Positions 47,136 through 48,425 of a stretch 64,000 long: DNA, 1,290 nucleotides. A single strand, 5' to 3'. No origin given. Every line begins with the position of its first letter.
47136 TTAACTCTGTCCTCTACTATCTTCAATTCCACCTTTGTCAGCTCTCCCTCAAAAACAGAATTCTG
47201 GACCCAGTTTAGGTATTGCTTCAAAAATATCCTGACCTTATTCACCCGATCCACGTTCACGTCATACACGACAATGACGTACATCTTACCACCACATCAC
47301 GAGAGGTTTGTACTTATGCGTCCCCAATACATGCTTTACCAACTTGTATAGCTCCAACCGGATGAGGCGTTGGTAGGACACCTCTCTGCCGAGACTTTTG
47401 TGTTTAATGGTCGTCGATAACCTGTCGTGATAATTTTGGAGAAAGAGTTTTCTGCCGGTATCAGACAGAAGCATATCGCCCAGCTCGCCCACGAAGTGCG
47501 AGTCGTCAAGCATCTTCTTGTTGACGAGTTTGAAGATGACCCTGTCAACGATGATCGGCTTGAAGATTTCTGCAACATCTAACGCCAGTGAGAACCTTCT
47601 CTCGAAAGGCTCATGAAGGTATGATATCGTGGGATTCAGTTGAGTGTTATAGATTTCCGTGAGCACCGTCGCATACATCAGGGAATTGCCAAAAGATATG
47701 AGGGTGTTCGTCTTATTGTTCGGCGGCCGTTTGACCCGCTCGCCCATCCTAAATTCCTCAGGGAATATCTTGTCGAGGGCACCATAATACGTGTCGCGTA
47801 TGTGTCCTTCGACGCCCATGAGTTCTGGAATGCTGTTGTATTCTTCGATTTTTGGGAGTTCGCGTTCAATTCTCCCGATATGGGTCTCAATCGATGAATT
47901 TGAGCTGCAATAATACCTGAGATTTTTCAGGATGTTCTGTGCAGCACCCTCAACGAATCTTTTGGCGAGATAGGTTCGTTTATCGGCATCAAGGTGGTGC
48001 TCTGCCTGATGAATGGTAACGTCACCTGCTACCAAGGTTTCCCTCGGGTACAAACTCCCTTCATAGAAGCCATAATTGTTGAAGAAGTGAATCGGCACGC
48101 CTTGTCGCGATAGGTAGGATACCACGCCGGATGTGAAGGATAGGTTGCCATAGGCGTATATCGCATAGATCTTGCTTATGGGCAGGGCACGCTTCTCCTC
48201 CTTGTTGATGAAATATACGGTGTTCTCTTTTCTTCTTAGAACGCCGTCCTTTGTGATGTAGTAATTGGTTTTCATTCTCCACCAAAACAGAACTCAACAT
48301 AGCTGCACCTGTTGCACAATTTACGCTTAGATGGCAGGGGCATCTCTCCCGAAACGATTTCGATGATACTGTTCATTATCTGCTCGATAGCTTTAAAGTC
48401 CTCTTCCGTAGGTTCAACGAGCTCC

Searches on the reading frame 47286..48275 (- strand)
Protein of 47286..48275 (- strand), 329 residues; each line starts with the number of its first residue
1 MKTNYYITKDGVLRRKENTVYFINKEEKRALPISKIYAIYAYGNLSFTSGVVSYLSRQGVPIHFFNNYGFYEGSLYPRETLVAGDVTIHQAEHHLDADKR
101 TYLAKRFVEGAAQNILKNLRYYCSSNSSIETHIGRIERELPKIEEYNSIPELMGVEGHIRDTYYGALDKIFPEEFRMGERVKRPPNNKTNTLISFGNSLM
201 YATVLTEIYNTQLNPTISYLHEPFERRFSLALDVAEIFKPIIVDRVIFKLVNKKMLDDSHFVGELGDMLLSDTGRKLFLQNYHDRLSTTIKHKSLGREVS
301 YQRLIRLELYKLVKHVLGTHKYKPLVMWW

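Call 9: search_protein_families(library=ncbifam, proteins=[window:47286-48275:-], max_evalue=0.01)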
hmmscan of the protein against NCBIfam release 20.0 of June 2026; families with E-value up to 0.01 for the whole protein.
window:47286-48275:- (329 aa): 10 families
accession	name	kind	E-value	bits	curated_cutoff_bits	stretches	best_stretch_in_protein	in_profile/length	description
TIGR03641.1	cas1_HMARI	exception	9.1e-143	475.4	304.1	1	4-329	2-324/324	type I-B CRISPR-associated endonuclease Cas1b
TIGR00287.1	cas1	equivalog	2.9e-97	325.7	71.7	1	5-324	2-327/327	CRISPR-associated endonuclease Cas1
TIGR04093.1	cas1_CYANO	exception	4e-67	226.5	385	1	6-327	4-333/334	type I-D CRISPR-associated endonuclease Cas1d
NF049935.1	cas4g_cas1g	exception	1.5e-53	182.1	560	1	6-325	218-543/546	CRISPR-associated endonuclease Cas4g/Cas1g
TIGR03640.1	cas1_DVULG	exception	1e-47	163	385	1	4-324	6-337/340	type I-C CRISPR-associated endonuclease Cas1c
TIGR03983.1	cas1_MYXAN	equivalog_domain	6.3e-45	153.6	358.05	1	16-317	26-335/347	type I-MYXAN CRISPR-associated endonuclease Cas1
TIGR04329.1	cas1_PREFRAN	exception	9.2e-17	61.1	300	1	25-270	33-269/317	type V CRISPR-associated endonuclease Cas1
TIGR03639.1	cas1_NMENI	exception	1.7e-12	47.2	120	1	6-257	5-239/278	type II CRISPR-associated endonuclease Cas1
TIGR03638.1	cas1_ECOLI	exception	1.2e-08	34.5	215.6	1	145-255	126-236/269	type I-E CRISPR-associated endonuclease Cas1e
TIGR03637.1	cas1_YPEST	exception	8e-06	25.4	150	1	92-249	110-270/307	type I-F CRISPR-associated endonuclease Cas1f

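Call 10: find_encoding_contigs(protein=window:47286-48275:-, flank=10000, max_places=8)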
Protein window:47286-48275:- (329 aa): 6 contigs read that carry it; 3 places shown.
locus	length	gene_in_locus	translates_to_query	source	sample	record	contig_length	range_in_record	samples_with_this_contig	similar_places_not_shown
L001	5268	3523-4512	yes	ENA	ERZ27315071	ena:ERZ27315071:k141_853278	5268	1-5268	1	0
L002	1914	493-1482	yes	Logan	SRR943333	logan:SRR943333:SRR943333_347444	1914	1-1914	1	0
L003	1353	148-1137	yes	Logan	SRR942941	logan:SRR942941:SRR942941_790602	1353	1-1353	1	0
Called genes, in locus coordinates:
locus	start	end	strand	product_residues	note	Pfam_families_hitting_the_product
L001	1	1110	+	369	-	PF00271:Helicase_C (weak), PF22590:Cas3-like_C_2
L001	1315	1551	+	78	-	PF04014:MazE_antitoxin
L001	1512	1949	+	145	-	PF01850:PIN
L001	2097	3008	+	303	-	PF02661:Fic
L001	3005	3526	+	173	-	PF01930:Cas_Cas4, PF12705:PDDEXK_1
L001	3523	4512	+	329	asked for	PF01867:Cas_Cas1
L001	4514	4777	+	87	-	PF09827:CRISPR_Cas2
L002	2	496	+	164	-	?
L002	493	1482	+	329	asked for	PF01867:Cas_Cas1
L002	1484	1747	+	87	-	PF09827:CRISPR_Cas2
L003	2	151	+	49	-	?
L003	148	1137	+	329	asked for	PF01867:Cas_Cas1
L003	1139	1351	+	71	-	?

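Call 19: find_related_loci(query=window:47286-48275:-, collection=genome_contigs, flank=10000)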
Query window:47286-48275:- (329 aa) in genome_contigs; peptide patterns used: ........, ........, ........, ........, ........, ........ (x = any residue, [..] = any of these).
167 stretches matched a pattern; 7 encode a relative of the query (tblastn E <= 1e-3); 7 distinct loci.
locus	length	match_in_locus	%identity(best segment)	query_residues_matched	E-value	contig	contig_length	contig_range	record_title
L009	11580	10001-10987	95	1-329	0e+0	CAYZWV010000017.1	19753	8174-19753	MAG TPA_asm: uncultured Methanocellaceae archaeon isolate SRP323688_co1_148 genome assembly, contig: NODE_4570_length_19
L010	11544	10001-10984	80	1-329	0e+0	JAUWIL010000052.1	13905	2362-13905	MAG: Methanobacteriota archaeon isolate CSMAG_2293 CSMAG_2293_k127_8840232_length_13905_cov_15.0016, whole genome shotgu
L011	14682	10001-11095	47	1-329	4e-113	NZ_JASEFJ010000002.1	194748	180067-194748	MAG: Methanoculleus sp. isolate Yes49-05 NODE_2_length_194748_cov_9.230291, whole genome shotgun sequence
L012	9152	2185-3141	44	4-329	1e-96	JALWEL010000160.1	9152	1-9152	MAG: DHVE2 group archaeon isolate T11_metabat1_scaf2bin.092 T11_NODE_4352_length_9152_cov_1.407424, whole genome shotgun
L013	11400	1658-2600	57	2-329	2e-66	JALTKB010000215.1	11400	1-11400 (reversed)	MAG: Nanobdellati archaeon isolate S139_maxbin2_scaf2bin.156 S139_NODE_6039_length_11400_cov_1.951566, whole genome shot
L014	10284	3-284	96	236-329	6e-55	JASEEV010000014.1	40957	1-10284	MAG: Methanocellales archaeon isolate Yes46-07 NODE_14_length_40957_cov_61.548359, whole genome shotgun sequence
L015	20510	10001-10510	27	18-197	7e-5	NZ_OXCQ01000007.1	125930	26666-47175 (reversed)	Streptococcus sp. 596553, whole genome shotgun sequence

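Call 26: list_cluster_members(proteins=[P0001, window:47286-48275:-, window:43034-44104:-, window:58012-58755:-, window:55010-56254:-, window:54652-54996:-, P0002, P0003])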
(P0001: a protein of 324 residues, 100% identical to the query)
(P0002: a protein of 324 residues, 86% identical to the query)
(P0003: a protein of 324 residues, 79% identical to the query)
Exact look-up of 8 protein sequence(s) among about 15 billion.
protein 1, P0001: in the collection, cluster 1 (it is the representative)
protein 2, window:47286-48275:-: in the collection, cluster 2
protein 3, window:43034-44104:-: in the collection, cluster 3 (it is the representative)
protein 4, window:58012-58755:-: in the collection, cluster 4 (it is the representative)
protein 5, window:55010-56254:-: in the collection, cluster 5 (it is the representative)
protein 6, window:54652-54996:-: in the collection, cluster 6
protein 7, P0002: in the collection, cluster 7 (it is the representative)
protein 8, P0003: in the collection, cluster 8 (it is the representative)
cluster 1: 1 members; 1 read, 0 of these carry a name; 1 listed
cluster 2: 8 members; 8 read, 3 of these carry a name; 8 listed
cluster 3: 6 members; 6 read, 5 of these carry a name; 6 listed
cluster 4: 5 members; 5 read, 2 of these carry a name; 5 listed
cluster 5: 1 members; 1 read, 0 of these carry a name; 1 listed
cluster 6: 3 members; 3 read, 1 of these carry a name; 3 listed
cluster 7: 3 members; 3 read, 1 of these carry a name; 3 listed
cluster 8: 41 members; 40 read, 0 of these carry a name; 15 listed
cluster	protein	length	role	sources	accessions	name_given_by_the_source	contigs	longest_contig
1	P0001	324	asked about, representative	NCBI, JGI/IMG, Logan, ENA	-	-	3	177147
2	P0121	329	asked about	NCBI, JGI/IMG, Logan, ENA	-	-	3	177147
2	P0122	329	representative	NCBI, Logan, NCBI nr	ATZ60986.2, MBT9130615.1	MAG: CRISPR-associated endonuclease Cas1 [candidate division WS2 bacterium] | MAG: type I-B CRISPR-associated endonuclease Cas1b [Methanosarcinales archaeon Met12]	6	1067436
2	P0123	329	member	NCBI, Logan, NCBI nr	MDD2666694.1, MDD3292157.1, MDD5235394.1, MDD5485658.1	MAG: type I-B CRISPR-associated endonuclease Cas1b [Methanocellales archaeon] | type I-B CRISPR-associated endonuclease Cas1b [Methanocellales archaeon]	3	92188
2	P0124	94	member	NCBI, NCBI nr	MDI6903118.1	MAG: CRISPR-associated endonuclease Cas1, partial [Methanocellales archaeon] | CRISPR-associated endonuclease Cas1 [Methanocellales archaeon]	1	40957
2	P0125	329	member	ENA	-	-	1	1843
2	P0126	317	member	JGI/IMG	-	-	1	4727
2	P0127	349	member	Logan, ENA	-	-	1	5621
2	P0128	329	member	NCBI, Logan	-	-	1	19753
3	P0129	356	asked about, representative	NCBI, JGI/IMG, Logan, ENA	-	-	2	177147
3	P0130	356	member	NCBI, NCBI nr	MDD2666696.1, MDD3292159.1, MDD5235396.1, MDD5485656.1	MAG: glutamine-hydrolyzing carbamoyl-phosphate synthase small subunit [Methanocellales ... | glutamine-hydrolyzing carbamoyl-phosphate synthase small subunit [Methanocellales ...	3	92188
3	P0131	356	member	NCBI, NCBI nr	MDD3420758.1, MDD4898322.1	MAG: glutamine-hydrolyzing carbamoyl-phosphate synthase small subunit [Methanocellales ... | glutamine-hydrolyzing carbamoyl-phosphate synthase small subunit [Methanocellales ...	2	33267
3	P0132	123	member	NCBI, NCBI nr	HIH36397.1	MAG TPA: C26 family cysteine hydrolase domain-containing family, partial [Methanocellales ... | C26 family cysteine hydrolase domain-containing family [Methanocellales archaeon]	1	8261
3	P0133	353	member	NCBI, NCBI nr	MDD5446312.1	MAG: glutamine-hydrolyzing carbamoyl-phosphate synthase small subunit [Methanocellales ... | glutamine-hydrolyzing carbamoyl-phosphate synthase small subunit [Methanocellales ...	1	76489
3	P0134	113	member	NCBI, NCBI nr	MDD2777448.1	MAG: carbamoyl-phosphate synthase domain-containing protein, partial [Methanocellales ... | carbamoyl-phosphate synthase domain-containing protein [Methanocellales archaeon]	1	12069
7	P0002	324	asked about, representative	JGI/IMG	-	-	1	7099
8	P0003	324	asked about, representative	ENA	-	-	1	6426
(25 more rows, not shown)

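Call 41: search_protein_families(library=ncbifam, proteins=[L096:1009-2721:+, L096:2723-3775:+, L096:3778-4731:+, L096:4718-7228:+, L097:142-2700:+, L097:2693-3703:+, L097:5858-6283:+, L102:1710-3413:+, L102:3415-4563:+, L102:4605-5309:+], max_evalue=0.01)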
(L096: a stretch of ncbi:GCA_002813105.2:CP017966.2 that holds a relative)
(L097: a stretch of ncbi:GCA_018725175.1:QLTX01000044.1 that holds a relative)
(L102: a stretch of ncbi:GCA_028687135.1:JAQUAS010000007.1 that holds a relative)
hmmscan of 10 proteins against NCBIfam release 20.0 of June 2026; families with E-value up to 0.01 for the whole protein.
L096:1009-2721:+ (570 aa): 0 families

L096:2723-3775:+ (350 aa): 5 families
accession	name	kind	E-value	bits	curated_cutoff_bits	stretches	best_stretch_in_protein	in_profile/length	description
TIGR02585.1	cas_Cst2_DevR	exception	3.5e-23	82.2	72.75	2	177-323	150-303/321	type I-B CRISPR-associated protein Cas7/Cst2/DevR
TIGR01875.1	cas_MJ0381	subfamily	3.5e-20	72.1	67.3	2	10-104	5-123/240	DevR family CRISPR-associated autoregulator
TIGR03489.1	cas_csp1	equivalog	3.6e-10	39.7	340.65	2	27-121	18-121/292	type I-PGING CRISPR-associated protein Cas7/Csp1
TIGR02583.1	DevR_archaea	exception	0.00078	18.8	212.6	0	68-237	104-231/284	type I-A CRISPR-associated protein Cas7/Csa2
NF038384.1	zinc_YnfU_fam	subfamily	0.00095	18.7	36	1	121-159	16-48/52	YnfU family zinc-binding protein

L096:3778-4731:+ (317 aa): 5 families
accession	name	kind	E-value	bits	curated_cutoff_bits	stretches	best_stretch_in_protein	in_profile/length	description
TIGR01895.1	cas_Cas5t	exception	2.5e-07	30.5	96.7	1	1-241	1-133/217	type I-B CRISPR-associated protein Cas5b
TIGR02593.1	CRISPR_cas5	subfamily_domain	4e-07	29.7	17.8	1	4-46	2-43/43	CRISPR-associated protein Cas5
TIGR02592.1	cas_Cas5h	exception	6.2e-06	26.1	97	1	24-272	22-174/241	type I-B CRISPR-associated protein Cas5b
TIGR02586.1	cas5_cmx5_devS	exception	0.0031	17.2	111.5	1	6-46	3-42/183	type I-MYXAN CRISPR-associated protein Cas5/Cmx5/DevS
TIGR04527.1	mycoplas_twoTM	subfamily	0.0077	15.9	125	0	83-162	47-128/248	MG_279/MG_280 family protein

L096:4718-7228:+ (836 aa): 5 families
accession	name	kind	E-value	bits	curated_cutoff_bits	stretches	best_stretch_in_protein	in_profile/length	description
TIGR01587.1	cas3_core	equivalog_domain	3.8e-72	243.4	102.45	1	272-635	4-339/358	CRISPR-associated helicase Cas3'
NF007248.0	PRK09694.1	equivalog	4.9e-40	137.3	569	1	272-624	306-672/878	CRISPR-associated helicase/endonuclease Cas3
TIGR02621.3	cas3_GSU0051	exception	2.2e-21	76.4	400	1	389-615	159-374/854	type I-G CRISPR-associated helicase/endonuclease Cas3g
TIGR01596.1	cas3_HD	equivalog_domain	7.8e-13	48.9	43.45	1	40-207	21-177/178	CRISPR-associated endonuclease Cas3''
TIGR02562.1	cas3_yersinia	equivalog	0.0096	13.7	565.95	0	558-624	823-888/1110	type I-F CRISPR-associated helicase Cas3f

L097:142-2700:+ (852 aa): 0 families

L097:2693-3703:+ (336 aa): 1 family
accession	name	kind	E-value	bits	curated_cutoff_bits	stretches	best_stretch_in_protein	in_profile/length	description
TIGR03157.1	cas_Csc2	equivalog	4e-20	72.3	38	1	50-282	27-260/282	type I-D CRISPR-associated protein Cas7/Csc2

L097:5858-6283:+ (141 aa): 0 families

L102:1710-3413:+ (567 aa): 0 families

L102:3415-4563:+ (382 aa): 2 families
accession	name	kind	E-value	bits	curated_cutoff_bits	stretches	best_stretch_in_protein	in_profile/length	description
TIGR02585.1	cas_Cst2_DevR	exception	9e-36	123.5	72.75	2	25-119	5-94/321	type I-B CRISPR-associated protein Cas7/Cst2/DevR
TIGR01875.1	cas_MJ0381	subfamily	1.1e-20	73.8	67.3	1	49-284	32-232/240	DevR family CRISPR-associated autoregulator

L102:4605-5309:+ (234 aa): 2 families
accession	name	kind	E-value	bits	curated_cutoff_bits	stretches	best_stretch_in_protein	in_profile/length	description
TIGR01895.1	cas_Cas5t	exception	9.5e-15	54.8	96.7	1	3-150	2-144/217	type I-B CRISPR-associated protein Cas5b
TIGR02593.1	CRISPR_cas5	subfamily_domain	0.0001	22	17.8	1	8-47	5-43/43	CRISPR-associated protein Cas5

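Call 50: search_protein_families(library=pfam, proteins=[L096:48-419:+, L096:412-744:+, L096:7420-7989:+, L096:8125-8415:+, L099:1026-1463:+, L097:142-2700:+, L097:5858-6283:+, L096:1009-2721:+, L102:1710-3413:+], max_evalue=0.05)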
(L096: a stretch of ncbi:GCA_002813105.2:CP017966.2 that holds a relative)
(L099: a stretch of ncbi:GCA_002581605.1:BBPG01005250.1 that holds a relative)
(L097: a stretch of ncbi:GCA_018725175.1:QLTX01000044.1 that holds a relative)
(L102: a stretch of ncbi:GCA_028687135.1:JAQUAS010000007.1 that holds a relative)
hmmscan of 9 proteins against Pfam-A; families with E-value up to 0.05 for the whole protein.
L096:48-419:+ (123 aa): 0 families

L096:412-744:+ (110 aa): 1 family
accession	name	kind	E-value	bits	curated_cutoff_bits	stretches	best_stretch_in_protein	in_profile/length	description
PF05168.19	HEPN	-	0.012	16.2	22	1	7-104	11-112/117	HEPN domain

L096:7420-7989:+ (189 aa): 7 families
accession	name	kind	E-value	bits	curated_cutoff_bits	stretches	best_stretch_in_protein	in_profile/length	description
PF18765.7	Polbeta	-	2.9e-10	40.6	26.9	1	92-179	3-85/93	Polymerase beta, Nucleotidyltransferase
PF01909.29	NTP_transf_2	-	3.2e-09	37.5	21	1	92-181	4-92/93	Nucleotidyltransferase domain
PF12840.13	HTH_20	-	0.0011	19.3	27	1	6-56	1-49/51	Helix-turn-helix domain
PF25212.1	HVO_A0114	-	0.002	18.3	27.6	1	27-66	38-77/84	HVO_A0114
PF24033.1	DUF7342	-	0.0084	16.5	31.6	1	36-81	28-73/150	Family of unknown function (DUF7342)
PF13730.12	HTH_36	-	0.044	14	25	0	28-55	28-55/55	Helix-turn-helix domain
PF07381.18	EarA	-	0.047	14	22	0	2-43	2-43/90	EarA-like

L096:8125-8415:+ (96 aa): 2 families
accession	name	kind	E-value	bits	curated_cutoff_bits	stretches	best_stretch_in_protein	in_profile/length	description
PF05168.19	HEPN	-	9e-05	23.1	22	1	2-88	31-116/117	HEPN domain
PF18726.6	HEPN_SAV_6107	-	0.014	16.4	27.2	1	3-86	15-97/98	SAV_6107-like HEPN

L099:1026-1463:+ (145 aa): 2 families
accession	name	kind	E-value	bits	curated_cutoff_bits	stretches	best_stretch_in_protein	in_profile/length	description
PF05168.19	HEPN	-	2.4e-08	34.6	22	1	26-137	5-116/117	HEPN domain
PF18726.6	HEPN_SAV_6107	-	0.01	16.8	27.2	1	48-135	11-97/98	SAV_6107-like HEPN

L097:142-2700:+ (852 aa): 0 families

L097:5858-6283:+ (141 aa): 0 families

L096:1009-2721:+ (570 aa): 0 families

L102:1710-3413:+ (567 aa): 1 family
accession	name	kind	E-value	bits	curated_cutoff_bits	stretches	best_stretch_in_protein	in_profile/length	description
PF09706.15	Cas_CXXC_CXXC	-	0.026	15.1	21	0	135-175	28-68/69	CRISPR-associated protein (Cas_CXXC_CXXC)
